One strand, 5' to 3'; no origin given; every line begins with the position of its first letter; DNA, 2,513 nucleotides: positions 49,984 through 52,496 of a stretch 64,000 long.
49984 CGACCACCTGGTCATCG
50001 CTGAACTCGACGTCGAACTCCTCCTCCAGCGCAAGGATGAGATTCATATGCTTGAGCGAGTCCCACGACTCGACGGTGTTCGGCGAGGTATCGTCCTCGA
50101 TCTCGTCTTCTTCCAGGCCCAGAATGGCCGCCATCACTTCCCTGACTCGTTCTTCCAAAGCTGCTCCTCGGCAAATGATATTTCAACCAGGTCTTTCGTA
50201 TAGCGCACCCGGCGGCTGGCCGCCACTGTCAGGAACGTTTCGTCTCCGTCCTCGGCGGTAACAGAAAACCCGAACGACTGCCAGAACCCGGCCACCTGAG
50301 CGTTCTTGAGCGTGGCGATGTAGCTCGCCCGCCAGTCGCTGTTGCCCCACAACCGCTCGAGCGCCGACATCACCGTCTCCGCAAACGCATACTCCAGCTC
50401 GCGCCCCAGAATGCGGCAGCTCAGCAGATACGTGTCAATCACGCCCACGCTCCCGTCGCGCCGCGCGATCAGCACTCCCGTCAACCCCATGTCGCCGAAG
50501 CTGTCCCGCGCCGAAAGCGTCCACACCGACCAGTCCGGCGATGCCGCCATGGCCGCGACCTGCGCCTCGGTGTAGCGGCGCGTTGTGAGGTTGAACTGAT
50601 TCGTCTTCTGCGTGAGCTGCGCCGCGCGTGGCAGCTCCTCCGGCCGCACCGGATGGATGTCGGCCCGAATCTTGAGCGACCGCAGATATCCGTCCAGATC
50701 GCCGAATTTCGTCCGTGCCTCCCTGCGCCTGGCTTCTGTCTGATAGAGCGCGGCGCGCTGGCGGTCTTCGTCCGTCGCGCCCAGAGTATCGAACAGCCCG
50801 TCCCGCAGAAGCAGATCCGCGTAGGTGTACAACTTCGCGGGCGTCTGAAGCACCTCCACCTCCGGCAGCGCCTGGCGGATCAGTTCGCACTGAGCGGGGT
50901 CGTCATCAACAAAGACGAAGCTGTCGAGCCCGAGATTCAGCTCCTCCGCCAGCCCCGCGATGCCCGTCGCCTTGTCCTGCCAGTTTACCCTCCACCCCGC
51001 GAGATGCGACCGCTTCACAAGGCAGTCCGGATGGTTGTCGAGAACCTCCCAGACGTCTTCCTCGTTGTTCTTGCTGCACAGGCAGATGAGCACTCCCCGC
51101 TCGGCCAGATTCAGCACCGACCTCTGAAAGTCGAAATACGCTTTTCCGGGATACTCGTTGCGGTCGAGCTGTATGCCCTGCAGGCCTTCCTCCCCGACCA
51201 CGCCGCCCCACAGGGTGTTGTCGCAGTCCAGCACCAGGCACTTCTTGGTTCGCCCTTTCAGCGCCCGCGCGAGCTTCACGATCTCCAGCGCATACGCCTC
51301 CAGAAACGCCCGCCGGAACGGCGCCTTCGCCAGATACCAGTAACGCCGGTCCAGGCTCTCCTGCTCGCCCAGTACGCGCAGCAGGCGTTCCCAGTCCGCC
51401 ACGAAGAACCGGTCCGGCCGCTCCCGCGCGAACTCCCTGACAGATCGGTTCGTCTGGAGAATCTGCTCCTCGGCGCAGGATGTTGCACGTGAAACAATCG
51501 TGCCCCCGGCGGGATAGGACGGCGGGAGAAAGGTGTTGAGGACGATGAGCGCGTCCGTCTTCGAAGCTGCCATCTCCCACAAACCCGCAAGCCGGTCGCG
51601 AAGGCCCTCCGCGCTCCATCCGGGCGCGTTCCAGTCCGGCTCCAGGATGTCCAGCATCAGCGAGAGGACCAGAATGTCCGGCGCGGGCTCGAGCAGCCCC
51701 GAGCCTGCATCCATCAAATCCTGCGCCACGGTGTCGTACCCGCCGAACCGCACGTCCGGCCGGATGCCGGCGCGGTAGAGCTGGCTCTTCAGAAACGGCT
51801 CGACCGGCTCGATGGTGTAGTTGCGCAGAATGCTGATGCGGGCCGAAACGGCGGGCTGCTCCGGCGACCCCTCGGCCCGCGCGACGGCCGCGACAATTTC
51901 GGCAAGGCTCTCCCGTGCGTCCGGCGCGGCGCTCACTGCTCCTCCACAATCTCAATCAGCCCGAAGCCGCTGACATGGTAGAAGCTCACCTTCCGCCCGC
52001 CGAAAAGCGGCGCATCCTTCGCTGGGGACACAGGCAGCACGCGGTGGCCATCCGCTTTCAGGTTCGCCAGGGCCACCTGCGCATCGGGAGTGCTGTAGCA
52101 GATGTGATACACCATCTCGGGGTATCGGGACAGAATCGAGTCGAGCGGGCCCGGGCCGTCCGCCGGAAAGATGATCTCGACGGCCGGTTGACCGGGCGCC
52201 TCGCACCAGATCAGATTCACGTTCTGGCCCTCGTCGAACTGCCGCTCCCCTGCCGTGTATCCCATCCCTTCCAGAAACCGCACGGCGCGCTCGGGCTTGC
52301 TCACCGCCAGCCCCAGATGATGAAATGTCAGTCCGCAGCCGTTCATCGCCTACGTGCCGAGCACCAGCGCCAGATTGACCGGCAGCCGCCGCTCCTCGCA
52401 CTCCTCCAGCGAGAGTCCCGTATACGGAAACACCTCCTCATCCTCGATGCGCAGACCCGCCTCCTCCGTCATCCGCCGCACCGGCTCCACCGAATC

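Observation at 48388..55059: FkbH-like glyceryl-ACP module with three methyltransferases inside a Wzx/Wzy polysaccharide locus: candidate O-methylated glyceroyl (or related) acyl decoration of an amino sugar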

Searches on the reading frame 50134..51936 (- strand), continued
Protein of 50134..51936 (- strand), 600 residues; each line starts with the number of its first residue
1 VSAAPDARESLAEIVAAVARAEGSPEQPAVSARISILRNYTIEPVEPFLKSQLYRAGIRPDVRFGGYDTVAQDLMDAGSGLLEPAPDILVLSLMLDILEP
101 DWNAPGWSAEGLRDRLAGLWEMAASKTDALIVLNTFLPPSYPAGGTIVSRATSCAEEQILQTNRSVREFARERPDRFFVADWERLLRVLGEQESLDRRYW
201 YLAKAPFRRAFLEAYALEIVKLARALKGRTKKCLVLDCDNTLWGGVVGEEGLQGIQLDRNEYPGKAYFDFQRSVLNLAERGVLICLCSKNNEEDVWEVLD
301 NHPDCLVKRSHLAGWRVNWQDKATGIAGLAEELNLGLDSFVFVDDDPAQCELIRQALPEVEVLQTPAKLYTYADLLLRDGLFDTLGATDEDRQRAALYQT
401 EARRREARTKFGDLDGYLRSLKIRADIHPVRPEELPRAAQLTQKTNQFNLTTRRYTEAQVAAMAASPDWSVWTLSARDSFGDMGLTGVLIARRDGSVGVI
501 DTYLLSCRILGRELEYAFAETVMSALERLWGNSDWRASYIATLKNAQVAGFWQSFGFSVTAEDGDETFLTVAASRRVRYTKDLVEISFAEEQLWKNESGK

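Call 32: get_annotated_region(hit=H25, flank=6000)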
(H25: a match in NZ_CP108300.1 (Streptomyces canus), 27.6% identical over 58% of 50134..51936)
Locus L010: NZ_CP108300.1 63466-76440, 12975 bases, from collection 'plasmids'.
description: Streptomyces canus strain NBC_00022 plasmid unnamed1, complete sequence
organism: Streptomyces canus (NCBI taxid 58343)
taxonomy: Bacteria; Actinomycetota; Actinomycetes; Kitasatosporales; Streptomycetaceae; Streptomyces; Streptomyces canus
host: -; source: -; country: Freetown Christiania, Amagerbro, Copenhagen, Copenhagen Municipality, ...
typing (MOB-suite, as given by PLSDB): non-mobilizable; replicon rep_cluster_1974,rep_cluster_43
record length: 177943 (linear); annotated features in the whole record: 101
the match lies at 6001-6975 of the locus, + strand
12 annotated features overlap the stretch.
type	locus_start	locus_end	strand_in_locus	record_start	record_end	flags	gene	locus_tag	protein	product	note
CDS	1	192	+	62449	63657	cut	metK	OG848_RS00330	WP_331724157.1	methionine adenosyltransferase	GO:0006556 - S-adenosylmethionine biosynthetic process [Evidence IEA]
CDS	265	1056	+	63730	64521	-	-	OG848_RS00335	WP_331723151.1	alpha/beta fold hydrolase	-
CDS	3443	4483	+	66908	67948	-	-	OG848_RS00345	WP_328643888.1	3-hydroxyacyl-CoA dehydrogenase NAD-binding domain-containing protein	GO:0006631 - fatty acid metabolic process [Evidence IEA]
CDS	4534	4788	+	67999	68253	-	-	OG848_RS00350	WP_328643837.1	phosphopantetheine-binding protein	-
CDS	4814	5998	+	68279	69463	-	-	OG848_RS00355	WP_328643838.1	acyl-CoA dehydrogenase family protein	-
CDS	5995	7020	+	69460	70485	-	-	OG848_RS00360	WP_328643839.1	HAD-IIIC family phosphatase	-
CDS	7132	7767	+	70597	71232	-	-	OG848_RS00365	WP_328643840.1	hypothetical protein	-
CDS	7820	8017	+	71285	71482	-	-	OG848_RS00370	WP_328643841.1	hypothetical protein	-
CDS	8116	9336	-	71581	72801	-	-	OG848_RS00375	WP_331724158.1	cytochrome P450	-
CDS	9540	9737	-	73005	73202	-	-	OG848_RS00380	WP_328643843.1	ferredoxin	-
CDS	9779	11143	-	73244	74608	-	-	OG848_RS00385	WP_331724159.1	FAD-dependent oxidoreductase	-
CDS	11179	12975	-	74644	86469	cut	-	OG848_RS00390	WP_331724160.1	SDR family NAD(P)-dependent oxidoreductase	-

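Call 33: get_annotated_region(hit=H6, flank=9000)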
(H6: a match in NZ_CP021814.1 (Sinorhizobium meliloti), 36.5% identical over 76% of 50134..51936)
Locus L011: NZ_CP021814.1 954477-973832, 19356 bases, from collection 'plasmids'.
description: Sinorhizobium meliloti strain M270 plasmid psymB, complete sequence
organism: Sinorhizobium meliloti (NCBI taxid 382)
taxonomy: Bacteria; Pseudomonadota; Alphaproteobacteria; Hyphomicrobiales; Rhizobiaceae; Sinorhizobium; Sinorhizobium meliloti
host: -; source: Medicago truncatula,Single Cell; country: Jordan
typing (MOB-suite, as given by PLSDB): mobilizable; relaxase MOBQ
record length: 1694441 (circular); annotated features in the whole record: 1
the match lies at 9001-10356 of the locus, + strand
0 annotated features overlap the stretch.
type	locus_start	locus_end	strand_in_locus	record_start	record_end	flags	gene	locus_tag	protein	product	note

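Call 34: get_annotated_region(hit=H4, flank=9000)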
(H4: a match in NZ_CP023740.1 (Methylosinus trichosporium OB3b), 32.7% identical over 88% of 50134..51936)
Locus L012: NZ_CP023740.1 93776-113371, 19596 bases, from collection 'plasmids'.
description: Methylosinus trichosporium OB3b plasmid pOB3b3, complete sequence
organism: Methylosinus trichosporium OB3b (NCBI taxid 595536)
taxonomy: Bacteria; Pseudomonadota; Alphaproteobacteria; Hyphomicrobiales; Methylocystaceae; Methylosinus; Methylosinus trichosporium; Methylosinus trichosporium OB3b
host: -; source: isolate,soil; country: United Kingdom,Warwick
typing (MOB-suite, as given by PLSDB): non-mobilizable
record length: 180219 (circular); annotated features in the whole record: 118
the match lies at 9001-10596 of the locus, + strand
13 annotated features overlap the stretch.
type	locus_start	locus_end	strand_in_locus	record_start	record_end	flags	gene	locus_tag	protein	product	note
CDS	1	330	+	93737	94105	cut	-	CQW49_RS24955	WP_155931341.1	DUF6572 domain-containing protein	-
CDS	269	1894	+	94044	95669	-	-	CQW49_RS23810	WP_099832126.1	RHS repeat-associated core domain-containing protein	-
CDS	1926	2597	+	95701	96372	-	-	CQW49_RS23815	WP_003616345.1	IS6 family transposase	-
CDS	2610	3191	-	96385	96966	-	-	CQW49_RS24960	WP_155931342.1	hypothetical protein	-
CDS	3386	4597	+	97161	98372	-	-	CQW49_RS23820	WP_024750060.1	ISAs1 family transposase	-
CDS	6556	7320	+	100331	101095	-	-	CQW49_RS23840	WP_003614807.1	helix-turn-helix transcriptional regulator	GO:0006355 - regulation of DNA-templated transcription [Evidence IEA]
CDS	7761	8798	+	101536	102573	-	-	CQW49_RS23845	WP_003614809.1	3-oxoacyl-ACP synthase III family protein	-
CDS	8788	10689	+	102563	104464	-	-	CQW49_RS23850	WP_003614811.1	HAD-IIIC family phosphatase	-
CDS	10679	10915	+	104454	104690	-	-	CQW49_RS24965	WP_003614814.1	acyl carrier protein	-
CDS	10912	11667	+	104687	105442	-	-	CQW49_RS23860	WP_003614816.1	2-oxo acid dehydrogenase subunit E2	-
CDS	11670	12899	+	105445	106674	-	-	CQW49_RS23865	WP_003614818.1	FAD-dependent monooxygenase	-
CDS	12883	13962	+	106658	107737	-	-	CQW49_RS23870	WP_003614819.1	alpha/beta hydrolase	-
CDS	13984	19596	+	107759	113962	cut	-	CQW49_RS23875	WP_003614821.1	type I polyketide synthase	-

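Call 38: find_related_loci(query=window:50134-51936:-, collection=genome_contigs, flank=8000)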
Query window:50134-51936:- (600 aa) in genome_contigs; peptide patterns used: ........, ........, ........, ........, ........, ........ (x = any residue, [..] = any of these).
599 stretches matched a pattern (row limit reached: there are more); 583 encode a relative of the query (tblastn E <= 1e-3); the best 80 are kept; 80 distinct loci.
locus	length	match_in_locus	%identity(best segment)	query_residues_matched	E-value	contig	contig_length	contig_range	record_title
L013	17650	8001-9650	53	20-568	0e+0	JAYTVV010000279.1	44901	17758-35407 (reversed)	MAG: Geobacteraceae bacterium isolate GFS_5743 GFS_5743_278, whole genome shotgun sequence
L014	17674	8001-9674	52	11-571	0e+0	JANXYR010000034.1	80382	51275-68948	MAG: Geobacteraceae bacterium isolate GL140_3_metabat_67 GL140_3_k141_2020138, whole genome shotgun sequence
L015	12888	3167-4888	50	6-578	0e+0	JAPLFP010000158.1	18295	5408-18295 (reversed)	MAG: Ignavibacteriales bacterium isolate LacPavin_0920_SED5_MAG_52_10 LacPavin_0920_SED5_scaffold_2467755, whole genome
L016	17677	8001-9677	49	3-562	0e+0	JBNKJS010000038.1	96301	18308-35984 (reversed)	MAG: Sedimenticolaceae bacterium isolate H2.bin.15.orig k141_1350300, whole genome shotgun sequence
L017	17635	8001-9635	51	33-587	0e+0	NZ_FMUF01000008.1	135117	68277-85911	Nitrosospira sp. Nsp1, whole genome shotgun sequence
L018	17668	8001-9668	50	2-559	0e+0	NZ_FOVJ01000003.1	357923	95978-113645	Nitrosospira briensis strain Nsp8, whole genome shotgun sequence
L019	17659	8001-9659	49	10-565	4e-172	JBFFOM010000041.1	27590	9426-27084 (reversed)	MAG: Woeseiaceae bacterium isolate Mix_mud19.2022.05.13 k141_1607208_length_27590_cov_13.4528, whole genome shotgun sequ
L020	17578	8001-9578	54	33-558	1e-178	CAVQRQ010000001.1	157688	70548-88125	MAG: uncultured Acidobacteriota bacterium isolate MFD09779.bin.2.167 genome assembly, contig: contig_14651, whole genome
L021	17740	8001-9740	44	7-589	6e-161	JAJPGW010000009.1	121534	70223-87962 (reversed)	MAG: Gammaproteobacteria bacterium isolate Centralia_MAG_117 k107_13026613, whole genome shotgun sequence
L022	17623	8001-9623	43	10-565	9e-160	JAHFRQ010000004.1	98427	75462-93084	MAG: Gammaproteobacteria bacterium isolate nzgw578 NODE_121_length_98428_cov_5.312918, whole genome shotgun sequence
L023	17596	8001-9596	51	33-564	7e-174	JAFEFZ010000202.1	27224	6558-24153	MAG: Proteobacteria bacterium isolate SZAS TMP-57 LIN-715__202__length-27224, whole genome shotgun sequence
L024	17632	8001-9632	49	21-565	2e-167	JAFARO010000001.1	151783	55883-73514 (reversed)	MAG: Alphaproteobacteria bacterium isolate CP_BM_ER_R7_10 BM_ER_R7_k147_451672, whole genome shotgun sequence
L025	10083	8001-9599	47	30-565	9e-155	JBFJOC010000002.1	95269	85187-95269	MAG: Woeseiaceae bacterium isolate Mix_sand18.2022.04.D.101 k141_3598689_length_95269_cov_12.1833, whole genome shotgun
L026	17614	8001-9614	44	10-556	7e-152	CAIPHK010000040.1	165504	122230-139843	uncultured bacterium isolate KT_bin-0310 genome assembly, contig: bin-0310:40/46, whole genome shotgun sequence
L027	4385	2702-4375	41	11-569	2e-153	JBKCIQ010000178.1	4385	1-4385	MAG: Bacteroidota bacterium isolate samp_501_concoct_899 samp_501_1414708, whole genome shotgun sequence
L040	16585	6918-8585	49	2-559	0e+0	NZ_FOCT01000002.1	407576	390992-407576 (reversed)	Nitrosospira multiformis strain Nl18, whole genome shotgun sequence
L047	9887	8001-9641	40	25-564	8e-121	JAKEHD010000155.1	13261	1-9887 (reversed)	MAG: Blastocatellia bacterium isolate PMV_6.28 PMV_6.28.k101_227992, whole genome shotgun sequence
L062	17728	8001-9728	38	16-587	2e-113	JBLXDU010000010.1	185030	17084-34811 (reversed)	MAG: Rhodospirillales bacterium isolate ES20-16 S20maxbin_out.036RE.5K@10, whole genome shotgun sequence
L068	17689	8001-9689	37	33-589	2e-113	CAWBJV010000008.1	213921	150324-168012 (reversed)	MAG: uncultured Acidobacteriaceae bacterium isolate MFD03346.bin.1.68 genome assembly, contig: contig_29691, whole genom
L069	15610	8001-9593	37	33-557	5e-112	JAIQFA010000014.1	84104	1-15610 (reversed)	MAG: Terriglobia bacterium isolate SRVP_18 SR-VP_26_10_2019_B_40cm_scaffold_329, whole genome shotgun sequence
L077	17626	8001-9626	38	33-564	1e-111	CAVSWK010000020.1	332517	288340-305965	MAG: uncultured Acidobacteriaceae bacterium isolate MFD09222.bin.1.179 genome assembly, contig: contig_38644, whole geno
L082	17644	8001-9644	37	33-564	2e-110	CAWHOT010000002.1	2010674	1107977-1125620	MAG: uncultured Acidobacteriaceae bacterium isolate MFD09222.bin.1.228 genome assembly, contig: contig_38187, whole geno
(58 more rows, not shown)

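Call 43: search_protein_families(library=pfam, proteins=[L022:6796-7989:+, L047:3589-4896:+, L077:10098-11234:+, L068:5065-6129:+, L082:11296-12048:+, L082:12167-12949:+, L062:10011-11390:+, L069:158-2842:+, L040:8920-9603:+, L025:3581-4657:-], max_evalue=0.001)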
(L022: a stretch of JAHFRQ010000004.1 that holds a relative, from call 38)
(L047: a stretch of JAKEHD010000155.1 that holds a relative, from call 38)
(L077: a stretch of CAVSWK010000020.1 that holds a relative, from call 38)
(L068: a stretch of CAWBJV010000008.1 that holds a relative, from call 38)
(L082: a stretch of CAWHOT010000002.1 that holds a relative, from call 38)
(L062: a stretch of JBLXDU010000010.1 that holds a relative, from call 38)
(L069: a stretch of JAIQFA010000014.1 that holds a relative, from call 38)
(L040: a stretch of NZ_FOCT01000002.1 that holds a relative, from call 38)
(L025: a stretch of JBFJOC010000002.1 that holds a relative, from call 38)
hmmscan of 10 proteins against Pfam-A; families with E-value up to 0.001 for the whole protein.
L022:6796-7989:+ (397 aa): 8 families
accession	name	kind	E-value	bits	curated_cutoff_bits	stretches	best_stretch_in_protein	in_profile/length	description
PF13561.12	adh_short_C2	-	1.4e-49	169.3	27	1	159-393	1-234/236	Enoyl-(Acyl carrier protein) reductase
PF00106.31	adh_short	-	2.3e-42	145.1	26.6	1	153-348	1-193/195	short chain dehydrogenase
PF01575.25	MaoC_dehydratas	-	7.4e-20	71.2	27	1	18-114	15-113/123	MaoC like domain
PF13452.11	FAS1_DH_region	-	3e-10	40.8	22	1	13-128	5-130/132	FAS1-like, dehydratase domain region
PF08659.16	KR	-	1.2e-09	38.7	22.6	1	155-317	3-162/180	KR domain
PF01370.27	Epimerase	-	2.4e-06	27.6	20.9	1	155-348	1-192/240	NAD dependent epimerase/dehydratase family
PF16363.11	GDP_Man_Dehyd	-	0.0001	22.3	27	0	156-224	1-74/332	GDP-mannose 4,6 dehydratase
PF03061.28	4HBT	-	0.00078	20.1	20.6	0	66-109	22-62/79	Thioesterase superfamily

L047:3589-4896:+ (435 aa): 5 families
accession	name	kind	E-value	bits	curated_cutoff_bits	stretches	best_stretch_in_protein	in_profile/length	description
PF01041.23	DegT_DnrJ_EryC1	-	9.4e-131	436.7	19.8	1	79-425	3-359/360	DegT/DnrJ/EryC1/StrS aminotransferase family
PF00155.27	Aminotran_1_2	-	2e-07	31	19.7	1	103-277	45-243/361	Aminotransferase class I and II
PF01053.26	Cys_Met_Meta_PP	-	3.4e-06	26.3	27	1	103-228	55-180/381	Cys/Met metabolism PLP-dependent enzyme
PF01212.27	Beta_elim_lyase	-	7.5e-05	22.6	27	1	101-281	33-229/288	Beta-eliminating lyase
PF00266.25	Aminotran_5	-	0.00053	19.5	21.5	1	121-227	67-181/371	Aminotransferase class-V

L077:10098-11234:+ (378 aa): 0 families

L068:5065-6129:+ (354 aa): 2 families
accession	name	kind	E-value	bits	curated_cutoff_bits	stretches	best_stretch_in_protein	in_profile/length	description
PF13469.12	Sulfotransfer_3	-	9.1e-28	98.4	27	1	20-232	1-214/216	Sulfotransferase family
PF00685.33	Sulfotransfer_1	-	1.4e-07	31.7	22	1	20-239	3-190/255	Sulfotransferase domain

L082:11296-12048:+ (250 aa): 0 families

L082:12167-12949:+ (260 aa): 0 families

L062:10011-11390:+ (459 aa): 2 families
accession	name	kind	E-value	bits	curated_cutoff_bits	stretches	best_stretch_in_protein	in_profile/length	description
PF00501.34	AMP-binding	-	2e-34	119.5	29.9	1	20-327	7-383/384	AMP-binding enzyme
PF13193.12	AMP-binding_C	-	5.7e-11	43.6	24.5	1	374-443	1-68/76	AMP-binding enzyme C-terminal domain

L069:158-2842:+ (894 aa): 3 families
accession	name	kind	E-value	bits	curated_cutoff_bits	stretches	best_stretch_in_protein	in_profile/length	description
PF05345.18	He_PIG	-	6.8e-21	75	24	2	72-146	12-94/96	Putative Ig domain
PF22352.2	K319L-like_PKD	-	1e-05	25.9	27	1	264-323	25-84/84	K319L-like, PKD domain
PF24908.1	Ig_SIBA-E_2nd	-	1.4e-05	25.7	27.8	0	100-133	42-75/117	Integrin beta-like protein A-E, second Ig-like domain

L040:8920-9603:+ (227 aa): 5 families
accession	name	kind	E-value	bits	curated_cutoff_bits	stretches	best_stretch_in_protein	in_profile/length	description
PF00132.30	Hexapep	-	2.3e-22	78.1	27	3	113-145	3-35/36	Bacterial transferase hexapeptide (six repeats)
PF25084.1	LbH_EIF2B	-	2.4e-07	31.2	54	1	107-190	23-103/105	EIF2B subunit epsilon LbH domain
PF14602.12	Hexapep_2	-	9.2e-07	28.9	27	0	166-200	2-34/34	Hexapeptide repeat of succinyl-transferase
PF21711.3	DCTN5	-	8.8e-05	22.7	40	1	112-199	55-141/182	Dynactin subunit 5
PF25247.1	LbH_GLGC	-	0.00029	21.2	27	0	108-157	70-118/135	GLGC left-handed parallel beta-helix domain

L025:3581-4657:- (358 aa): 6 families
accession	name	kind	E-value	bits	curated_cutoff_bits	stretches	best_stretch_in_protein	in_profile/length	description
PF16363.11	GDP_Man_Dehyd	-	1.5e-89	301.1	27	1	4-323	1-331/332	GDP-mannose 4,6 dehydratase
PF01370.27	Epimerase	-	4.7e-65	219.8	20.9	1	3-251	1-240/240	NAD dependent epimerase/dehydratase family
PF04321.23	RmlD_sub_bind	-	2.5e-13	50.2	27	1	1-177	1-143/287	RmlD substrate binding domain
PF02719.21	Polysacc_synt_2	-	7.9e-10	38.8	20.2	1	3-113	1-117/293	Polysaccharide biosynthesis protein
PF07993.18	NAD_binding_4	-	1e-08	35.1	20.1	1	5-187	1-205/258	Male sterility protein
PF01073.25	3Beta_HSD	-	5.4e-07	29.3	22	1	4-241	1-235/280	3-beta hydroxysteroid dehydrogenase/isomerase family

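Call 60: predict_structure(alignment_id=A2)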
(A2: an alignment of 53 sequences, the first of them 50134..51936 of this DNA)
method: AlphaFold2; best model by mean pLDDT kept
length: 600 residues; sequences in the alignment: 53
mean_pLDDT: 88.6   pTM: 0.76
mean pLDDT of the five models: 88.6, 87.6, 86.5, 85.9, 85.1
residues with pLDDT >= 90: 387; 70-90: 180; 50-70: 16; < 50: 17
segments of 3 or more residues with pLDDT < 50: 1-7, 591-600
pLDDT, mean of each block of 10 residues (from residue 1): 49 92 92 96 95 95 93 85 93 94 89 96 95 93 68 83 97 94 94 88 86 96 94 94 85 89 95 94 93 92 93 88 94 91 96 96 94 90 81 79 80 85 92 89 71 86 94 91 88 95 85 91 93 91 84 94 92 91 80 45
secondary structure, 60 per line:
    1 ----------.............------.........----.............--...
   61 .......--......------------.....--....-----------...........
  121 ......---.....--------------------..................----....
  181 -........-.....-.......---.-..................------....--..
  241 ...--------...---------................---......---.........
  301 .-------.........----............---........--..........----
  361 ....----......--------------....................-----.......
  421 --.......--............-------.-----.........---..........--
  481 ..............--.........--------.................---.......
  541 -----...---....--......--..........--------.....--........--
elements in order: H11-23 E30-38 H43-55 E58-67 H70-75 E88-92 H95-98 H110-126 E130-134 H155-172 E177-180 H182-189 H191-194 H197-203 H209-226 E233-236 H239-243 H264-279 E283-288 H292-301 E312-317 H322-333 E340-344 H347-356 E361-364 H369-374 H389-408 H414-420 E423-429 H432-443 H457-465 E469-478 E481-494 E497-505 H514-530 E534-540 H552-555 E558-563 E566-572 E584-588 H591-598

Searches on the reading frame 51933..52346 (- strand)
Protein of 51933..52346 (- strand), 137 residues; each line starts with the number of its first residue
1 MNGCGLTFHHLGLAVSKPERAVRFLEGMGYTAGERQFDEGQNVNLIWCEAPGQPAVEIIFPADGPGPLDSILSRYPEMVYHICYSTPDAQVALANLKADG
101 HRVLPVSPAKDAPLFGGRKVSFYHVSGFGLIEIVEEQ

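Call 4: search_protein_families(library=pfam, proteins=[window:51933-52346:-], max_evalue=0.01)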
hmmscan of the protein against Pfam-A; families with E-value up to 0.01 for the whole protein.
window:51933-52346:- (137 aa): 2 families
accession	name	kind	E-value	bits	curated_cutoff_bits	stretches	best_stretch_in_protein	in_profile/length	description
PF13669.12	Glyoxalase_4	-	6.7e-17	62.2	27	1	9-122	1-109/109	Glyoxalase/Bleomycin resistance protein/Dioxygenase superfamily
PF00903.31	Glyoxalase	-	0.0096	16.7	20.6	0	8-104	2-96/121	Glyoxalase/Bleomycin resistance protein/Dioxygenase superfamily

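Call 5: search_protein_families(library=ncbifam, proteins=[window:51933-52346:-], max_evalue=0.01)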
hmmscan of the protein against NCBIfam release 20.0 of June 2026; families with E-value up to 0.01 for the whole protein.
window:51933-52346:- (137 aa): 1 family
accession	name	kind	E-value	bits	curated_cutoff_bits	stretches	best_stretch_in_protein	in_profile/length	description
TIGR03081.1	metmalonyl_epim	equivalog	1.1e-08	35.7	114.95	1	8-126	2-118/129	methylmalonyl-CoA epimerase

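Call 46: search_solved_structures(query=window:51933-52346:-, max_evalue=0.01)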
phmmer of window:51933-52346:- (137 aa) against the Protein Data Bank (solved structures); distinct sequences matched with E-value up to 0.01: 3.
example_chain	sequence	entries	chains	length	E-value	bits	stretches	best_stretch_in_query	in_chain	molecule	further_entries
2qh0_A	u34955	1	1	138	4.6e-11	46.3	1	6-136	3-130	Lactoylglutathione lyase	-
3hdp_A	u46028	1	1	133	5.5e-11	46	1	5-135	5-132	Glyoxalase-I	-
6xbr_A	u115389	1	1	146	0.0062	19.9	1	9-125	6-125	Methylmalonyl-CoA epimerase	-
